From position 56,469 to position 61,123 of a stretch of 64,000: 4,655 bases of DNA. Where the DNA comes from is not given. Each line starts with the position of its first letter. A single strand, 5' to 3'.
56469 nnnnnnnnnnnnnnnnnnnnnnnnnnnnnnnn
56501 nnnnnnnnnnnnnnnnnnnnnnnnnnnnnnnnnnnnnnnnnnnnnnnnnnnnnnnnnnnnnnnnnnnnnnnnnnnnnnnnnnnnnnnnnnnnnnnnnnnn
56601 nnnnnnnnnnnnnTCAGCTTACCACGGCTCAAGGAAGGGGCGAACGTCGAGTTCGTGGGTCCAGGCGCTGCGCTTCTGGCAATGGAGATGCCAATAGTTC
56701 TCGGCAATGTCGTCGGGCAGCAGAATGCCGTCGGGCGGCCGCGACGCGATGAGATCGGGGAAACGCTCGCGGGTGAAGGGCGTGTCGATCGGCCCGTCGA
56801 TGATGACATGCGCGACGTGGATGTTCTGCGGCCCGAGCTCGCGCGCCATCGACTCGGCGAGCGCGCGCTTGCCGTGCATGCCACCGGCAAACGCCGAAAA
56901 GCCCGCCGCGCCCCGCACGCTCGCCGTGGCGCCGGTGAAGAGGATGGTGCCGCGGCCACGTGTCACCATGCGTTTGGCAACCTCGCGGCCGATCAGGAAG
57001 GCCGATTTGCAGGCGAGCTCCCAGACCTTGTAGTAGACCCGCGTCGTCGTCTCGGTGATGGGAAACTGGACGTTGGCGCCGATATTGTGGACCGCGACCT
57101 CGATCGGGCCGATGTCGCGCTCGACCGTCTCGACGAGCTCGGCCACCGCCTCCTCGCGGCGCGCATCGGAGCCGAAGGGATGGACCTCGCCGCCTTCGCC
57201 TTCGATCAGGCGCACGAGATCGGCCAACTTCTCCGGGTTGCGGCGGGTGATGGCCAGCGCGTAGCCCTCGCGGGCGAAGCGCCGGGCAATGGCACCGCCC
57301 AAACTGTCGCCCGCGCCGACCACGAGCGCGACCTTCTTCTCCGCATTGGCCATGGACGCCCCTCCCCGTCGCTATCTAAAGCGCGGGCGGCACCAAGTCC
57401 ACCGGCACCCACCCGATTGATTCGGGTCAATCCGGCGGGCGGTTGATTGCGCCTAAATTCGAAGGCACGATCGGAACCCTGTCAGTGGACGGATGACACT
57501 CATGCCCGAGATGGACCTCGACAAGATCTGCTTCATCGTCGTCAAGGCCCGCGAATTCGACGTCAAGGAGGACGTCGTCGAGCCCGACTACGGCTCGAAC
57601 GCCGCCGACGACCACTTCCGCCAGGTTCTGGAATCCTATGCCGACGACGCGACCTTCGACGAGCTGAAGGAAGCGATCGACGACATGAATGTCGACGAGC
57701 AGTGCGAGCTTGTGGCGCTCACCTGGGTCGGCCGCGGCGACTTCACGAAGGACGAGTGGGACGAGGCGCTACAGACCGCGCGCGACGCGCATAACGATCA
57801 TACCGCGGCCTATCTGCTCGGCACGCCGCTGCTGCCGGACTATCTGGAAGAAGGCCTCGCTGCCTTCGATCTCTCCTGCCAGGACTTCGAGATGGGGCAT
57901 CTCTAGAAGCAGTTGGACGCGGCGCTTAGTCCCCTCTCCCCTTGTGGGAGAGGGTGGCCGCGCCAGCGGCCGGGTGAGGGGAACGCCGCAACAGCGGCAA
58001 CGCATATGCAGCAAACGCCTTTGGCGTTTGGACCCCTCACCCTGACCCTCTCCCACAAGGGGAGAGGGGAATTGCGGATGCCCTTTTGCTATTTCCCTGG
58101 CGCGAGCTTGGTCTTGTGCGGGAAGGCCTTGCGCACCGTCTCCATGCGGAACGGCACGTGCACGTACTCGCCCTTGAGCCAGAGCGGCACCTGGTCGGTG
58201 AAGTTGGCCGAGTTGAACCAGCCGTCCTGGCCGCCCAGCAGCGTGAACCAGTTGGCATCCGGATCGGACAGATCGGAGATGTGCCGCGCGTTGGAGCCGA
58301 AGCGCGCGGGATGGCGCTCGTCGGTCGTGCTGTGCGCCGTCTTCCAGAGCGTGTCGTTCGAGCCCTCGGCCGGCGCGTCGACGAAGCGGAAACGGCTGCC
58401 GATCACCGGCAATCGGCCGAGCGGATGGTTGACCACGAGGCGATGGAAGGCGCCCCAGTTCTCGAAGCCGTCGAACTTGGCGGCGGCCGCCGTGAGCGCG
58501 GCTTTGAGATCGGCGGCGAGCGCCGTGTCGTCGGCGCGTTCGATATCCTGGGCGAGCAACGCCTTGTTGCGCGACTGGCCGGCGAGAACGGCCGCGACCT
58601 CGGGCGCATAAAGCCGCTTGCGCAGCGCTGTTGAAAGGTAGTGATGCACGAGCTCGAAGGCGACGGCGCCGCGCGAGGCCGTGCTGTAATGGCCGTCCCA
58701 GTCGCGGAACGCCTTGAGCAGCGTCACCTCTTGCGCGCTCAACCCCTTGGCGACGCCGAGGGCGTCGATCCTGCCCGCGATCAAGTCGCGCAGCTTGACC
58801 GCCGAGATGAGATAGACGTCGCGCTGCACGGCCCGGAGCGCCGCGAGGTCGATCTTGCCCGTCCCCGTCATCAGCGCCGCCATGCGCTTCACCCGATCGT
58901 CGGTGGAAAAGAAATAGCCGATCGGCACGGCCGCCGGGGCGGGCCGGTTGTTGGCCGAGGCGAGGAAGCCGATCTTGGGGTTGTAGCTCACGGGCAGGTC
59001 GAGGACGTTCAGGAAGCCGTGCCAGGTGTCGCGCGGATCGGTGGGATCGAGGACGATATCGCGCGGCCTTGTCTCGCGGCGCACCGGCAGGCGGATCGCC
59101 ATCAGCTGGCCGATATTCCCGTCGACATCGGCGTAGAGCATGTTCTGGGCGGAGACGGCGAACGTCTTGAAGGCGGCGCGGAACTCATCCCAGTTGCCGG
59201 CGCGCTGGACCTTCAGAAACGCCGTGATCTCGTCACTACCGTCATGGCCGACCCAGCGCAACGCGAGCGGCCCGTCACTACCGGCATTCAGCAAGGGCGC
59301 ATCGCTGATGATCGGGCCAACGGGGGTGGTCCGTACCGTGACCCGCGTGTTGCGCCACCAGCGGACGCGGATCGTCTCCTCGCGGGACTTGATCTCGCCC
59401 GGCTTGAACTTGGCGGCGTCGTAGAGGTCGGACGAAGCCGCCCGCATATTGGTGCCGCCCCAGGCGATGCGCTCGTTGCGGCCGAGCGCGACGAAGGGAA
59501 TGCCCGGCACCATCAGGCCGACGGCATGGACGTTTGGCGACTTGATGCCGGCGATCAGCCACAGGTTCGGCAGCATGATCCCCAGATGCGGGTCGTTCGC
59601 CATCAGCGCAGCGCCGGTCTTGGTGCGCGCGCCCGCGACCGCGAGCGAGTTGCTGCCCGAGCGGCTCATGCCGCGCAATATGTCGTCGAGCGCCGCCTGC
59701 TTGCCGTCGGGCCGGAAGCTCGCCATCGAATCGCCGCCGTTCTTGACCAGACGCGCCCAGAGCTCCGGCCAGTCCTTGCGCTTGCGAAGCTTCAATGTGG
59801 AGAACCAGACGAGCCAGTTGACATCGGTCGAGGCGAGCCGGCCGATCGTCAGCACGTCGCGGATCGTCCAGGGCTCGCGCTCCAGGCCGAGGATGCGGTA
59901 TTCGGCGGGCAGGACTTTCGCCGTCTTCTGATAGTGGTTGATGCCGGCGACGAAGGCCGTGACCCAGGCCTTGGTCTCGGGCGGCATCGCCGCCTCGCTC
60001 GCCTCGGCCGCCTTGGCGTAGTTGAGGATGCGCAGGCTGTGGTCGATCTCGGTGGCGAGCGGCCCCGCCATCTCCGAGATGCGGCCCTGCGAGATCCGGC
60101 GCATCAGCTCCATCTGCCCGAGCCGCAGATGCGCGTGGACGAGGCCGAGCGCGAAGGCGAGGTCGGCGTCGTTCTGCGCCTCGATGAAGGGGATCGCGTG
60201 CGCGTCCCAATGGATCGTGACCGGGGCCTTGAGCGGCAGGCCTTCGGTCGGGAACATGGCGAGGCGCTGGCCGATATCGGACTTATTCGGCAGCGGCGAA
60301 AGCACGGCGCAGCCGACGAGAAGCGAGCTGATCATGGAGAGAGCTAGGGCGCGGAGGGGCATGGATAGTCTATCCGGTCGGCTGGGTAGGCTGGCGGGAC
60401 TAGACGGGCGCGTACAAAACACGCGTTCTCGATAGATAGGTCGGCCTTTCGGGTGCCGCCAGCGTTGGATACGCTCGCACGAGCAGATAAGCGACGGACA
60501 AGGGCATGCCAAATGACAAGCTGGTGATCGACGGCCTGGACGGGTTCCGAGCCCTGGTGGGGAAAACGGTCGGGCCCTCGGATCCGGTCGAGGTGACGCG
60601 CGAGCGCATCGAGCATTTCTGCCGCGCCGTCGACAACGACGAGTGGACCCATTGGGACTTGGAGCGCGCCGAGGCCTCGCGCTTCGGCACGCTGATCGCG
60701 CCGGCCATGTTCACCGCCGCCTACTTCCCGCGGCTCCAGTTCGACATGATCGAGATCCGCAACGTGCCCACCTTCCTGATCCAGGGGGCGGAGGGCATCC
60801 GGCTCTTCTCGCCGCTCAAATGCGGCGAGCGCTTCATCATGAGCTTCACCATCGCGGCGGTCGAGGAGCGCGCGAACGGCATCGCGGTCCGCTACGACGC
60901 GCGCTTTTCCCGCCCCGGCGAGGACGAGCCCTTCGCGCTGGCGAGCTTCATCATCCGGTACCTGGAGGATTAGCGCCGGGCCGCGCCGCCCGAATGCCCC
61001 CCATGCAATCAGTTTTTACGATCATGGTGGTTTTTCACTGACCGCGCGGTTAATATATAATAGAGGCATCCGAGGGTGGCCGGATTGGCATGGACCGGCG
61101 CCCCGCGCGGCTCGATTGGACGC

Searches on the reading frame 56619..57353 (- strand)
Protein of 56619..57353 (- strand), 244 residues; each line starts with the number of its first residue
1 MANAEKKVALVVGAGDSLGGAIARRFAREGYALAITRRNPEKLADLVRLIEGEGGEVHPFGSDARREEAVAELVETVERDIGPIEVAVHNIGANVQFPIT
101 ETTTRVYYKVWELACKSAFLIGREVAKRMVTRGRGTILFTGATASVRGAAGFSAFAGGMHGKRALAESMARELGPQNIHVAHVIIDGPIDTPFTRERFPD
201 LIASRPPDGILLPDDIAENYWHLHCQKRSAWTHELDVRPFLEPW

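Call 13: search_protein_families(library=pfam, proteins=[window:56619-57353:-], max_evalue=0.0001)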
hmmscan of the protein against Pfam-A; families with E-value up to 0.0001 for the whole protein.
window:56619-57353:- (244 aa): 3 families
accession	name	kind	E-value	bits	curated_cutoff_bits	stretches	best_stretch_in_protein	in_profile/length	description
PF00106.31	adh_short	-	4.6e-33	114.8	26.6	1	7-199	1-192/195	short chain dehydrogenase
PF13561.12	adh_short_C2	-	6.4e-28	98.4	27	1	13-196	1-183/236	Enoyl-(Acyl carrier protein) reductase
PF08659.16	KR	-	8.4e-09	36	22.6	1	9-104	3-102/180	KR domain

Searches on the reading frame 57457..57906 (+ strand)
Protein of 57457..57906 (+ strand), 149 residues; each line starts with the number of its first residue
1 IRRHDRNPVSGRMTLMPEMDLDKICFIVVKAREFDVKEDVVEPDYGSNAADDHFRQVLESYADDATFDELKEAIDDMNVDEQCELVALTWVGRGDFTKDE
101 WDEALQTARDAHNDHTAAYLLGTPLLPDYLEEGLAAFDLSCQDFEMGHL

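Call 13: search_protein_families(library=pfam, proteins=[window:57457-57906:+], max_evalue=0.0001)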
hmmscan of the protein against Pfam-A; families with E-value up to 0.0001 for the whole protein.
window:57457-57906:+ (149 aa): 1 family
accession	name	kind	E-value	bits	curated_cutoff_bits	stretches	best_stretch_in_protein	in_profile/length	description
PF12616.13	DUF3775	-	2.1e-31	108.1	27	1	68-138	2-72/73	Protein of unknown function (DUF3775)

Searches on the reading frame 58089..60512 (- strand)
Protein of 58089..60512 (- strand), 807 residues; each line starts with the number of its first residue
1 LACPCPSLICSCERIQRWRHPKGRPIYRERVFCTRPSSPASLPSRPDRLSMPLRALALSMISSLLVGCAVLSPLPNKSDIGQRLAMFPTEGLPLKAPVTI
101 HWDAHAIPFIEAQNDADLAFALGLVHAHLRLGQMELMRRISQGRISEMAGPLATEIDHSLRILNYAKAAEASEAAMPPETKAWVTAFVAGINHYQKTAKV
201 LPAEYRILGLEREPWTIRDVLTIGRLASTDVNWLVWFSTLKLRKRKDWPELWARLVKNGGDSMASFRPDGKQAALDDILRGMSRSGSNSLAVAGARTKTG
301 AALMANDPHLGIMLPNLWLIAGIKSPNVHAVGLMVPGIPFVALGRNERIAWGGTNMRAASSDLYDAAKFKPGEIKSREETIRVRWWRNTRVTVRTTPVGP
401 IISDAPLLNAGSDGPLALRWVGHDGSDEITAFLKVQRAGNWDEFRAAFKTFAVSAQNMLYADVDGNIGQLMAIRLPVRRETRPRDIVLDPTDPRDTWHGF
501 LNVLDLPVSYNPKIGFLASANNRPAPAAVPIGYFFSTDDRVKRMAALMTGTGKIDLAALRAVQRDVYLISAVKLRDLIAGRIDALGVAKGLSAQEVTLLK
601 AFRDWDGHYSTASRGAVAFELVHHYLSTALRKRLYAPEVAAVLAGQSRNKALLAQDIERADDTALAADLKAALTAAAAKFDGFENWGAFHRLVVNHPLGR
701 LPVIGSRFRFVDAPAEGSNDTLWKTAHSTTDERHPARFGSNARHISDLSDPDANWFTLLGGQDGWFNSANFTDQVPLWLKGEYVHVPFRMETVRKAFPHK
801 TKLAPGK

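Call 3: search_protein_families(library=pfam, proteins=[window:58089-60512:-], max_evalue=0.01)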
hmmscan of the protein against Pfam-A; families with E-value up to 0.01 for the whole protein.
window:58089-60512:- (807 aa): 1 family
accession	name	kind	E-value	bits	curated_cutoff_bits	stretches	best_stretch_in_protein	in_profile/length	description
PF01804.23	Penicil_amidase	-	1.6e-159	533.5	21.3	1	97-794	1-674/675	Penicillin amidase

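Call 4: search_protein_families(library=ncbifam, proteins=[window:58089-60512:-], max_evalue=0.01)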
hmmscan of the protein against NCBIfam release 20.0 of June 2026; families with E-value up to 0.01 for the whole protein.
window:58089-60512:- (807 aa): 1 family
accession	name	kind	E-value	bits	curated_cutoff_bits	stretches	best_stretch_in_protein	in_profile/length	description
NF051460.1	bi_acylase_PvdQ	equivalog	9.7e-06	23.7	950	1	280-354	206-281/763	bifunctional acylase PvdQ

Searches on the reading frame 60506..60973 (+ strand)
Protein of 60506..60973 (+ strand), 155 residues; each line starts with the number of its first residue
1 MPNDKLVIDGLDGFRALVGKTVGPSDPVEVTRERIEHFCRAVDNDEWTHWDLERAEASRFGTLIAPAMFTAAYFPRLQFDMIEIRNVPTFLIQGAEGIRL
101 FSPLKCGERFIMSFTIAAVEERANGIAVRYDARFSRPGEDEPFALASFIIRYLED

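Call 3: search_protein_families(library=pfam, proteins=[window:60506-60973:+], max_evalue=0.01)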
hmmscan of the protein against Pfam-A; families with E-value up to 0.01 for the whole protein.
window:60506-60973:+ (155 aa): 2 families
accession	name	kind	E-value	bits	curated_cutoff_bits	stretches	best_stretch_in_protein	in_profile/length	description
PF13452.11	FAS1_DH_region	-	5.3e-12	46.4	22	1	17-125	2-110/132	FAS1-like, dehydratase domain region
PF01575.25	MaoC_dehydratas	-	1.2e-07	31.8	27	1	17-89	5-76/123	MaoC like domain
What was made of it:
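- Checked: The MaoC-like gene lies upstream at 60506-60973 (call 3).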

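Call 4: search_protein_families(library=ncbifam, proteins=[window:60506-60973:+], max_evalue=0.01)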
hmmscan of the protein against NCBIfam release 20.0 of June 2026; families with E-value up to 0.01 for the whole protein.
window:60506-60973:+ (155 aa): 4 families
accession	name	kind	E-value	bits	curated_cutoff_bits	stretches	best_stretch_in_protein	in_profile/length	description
NF040624.1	HadA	equivalog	2.2e-10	41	180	1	24-122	7-108/144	(3R)-hydroxyacyl-ACP dehydratase subunit HadA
NF040620.1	fused_HadA_HadB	exception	3e-10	40.1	350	1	20-121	3-107/329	fused (3R)-hydroxyacyl-ACP dehydratase subunits HadA/HadB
NF010245.0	PRK13692.1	equivalog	1.8e-06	27.9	232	1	17-121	7-114/159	(3R)-hydroxyacyl-ACP dehydratase subunit HadA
NF010244.0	PRK13691.1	exception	8.8e-06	25.7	221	1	25-123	15-116/166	(3R)-hydroxyacyl-ACP dehydratase subunit HadC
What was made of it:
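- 60506..60973 (+): MaoC/HadA-like hot-dog protein (155 aa), the neighbour most often conserved with this oxygenase clade. The canonical hydratase catalytic Asp is replaced by Asn (motif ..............). PF13452 E 5.3e-12, PF01575 E 1.2e-7, best NCBIfam hit HadA (calls 3, 4).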
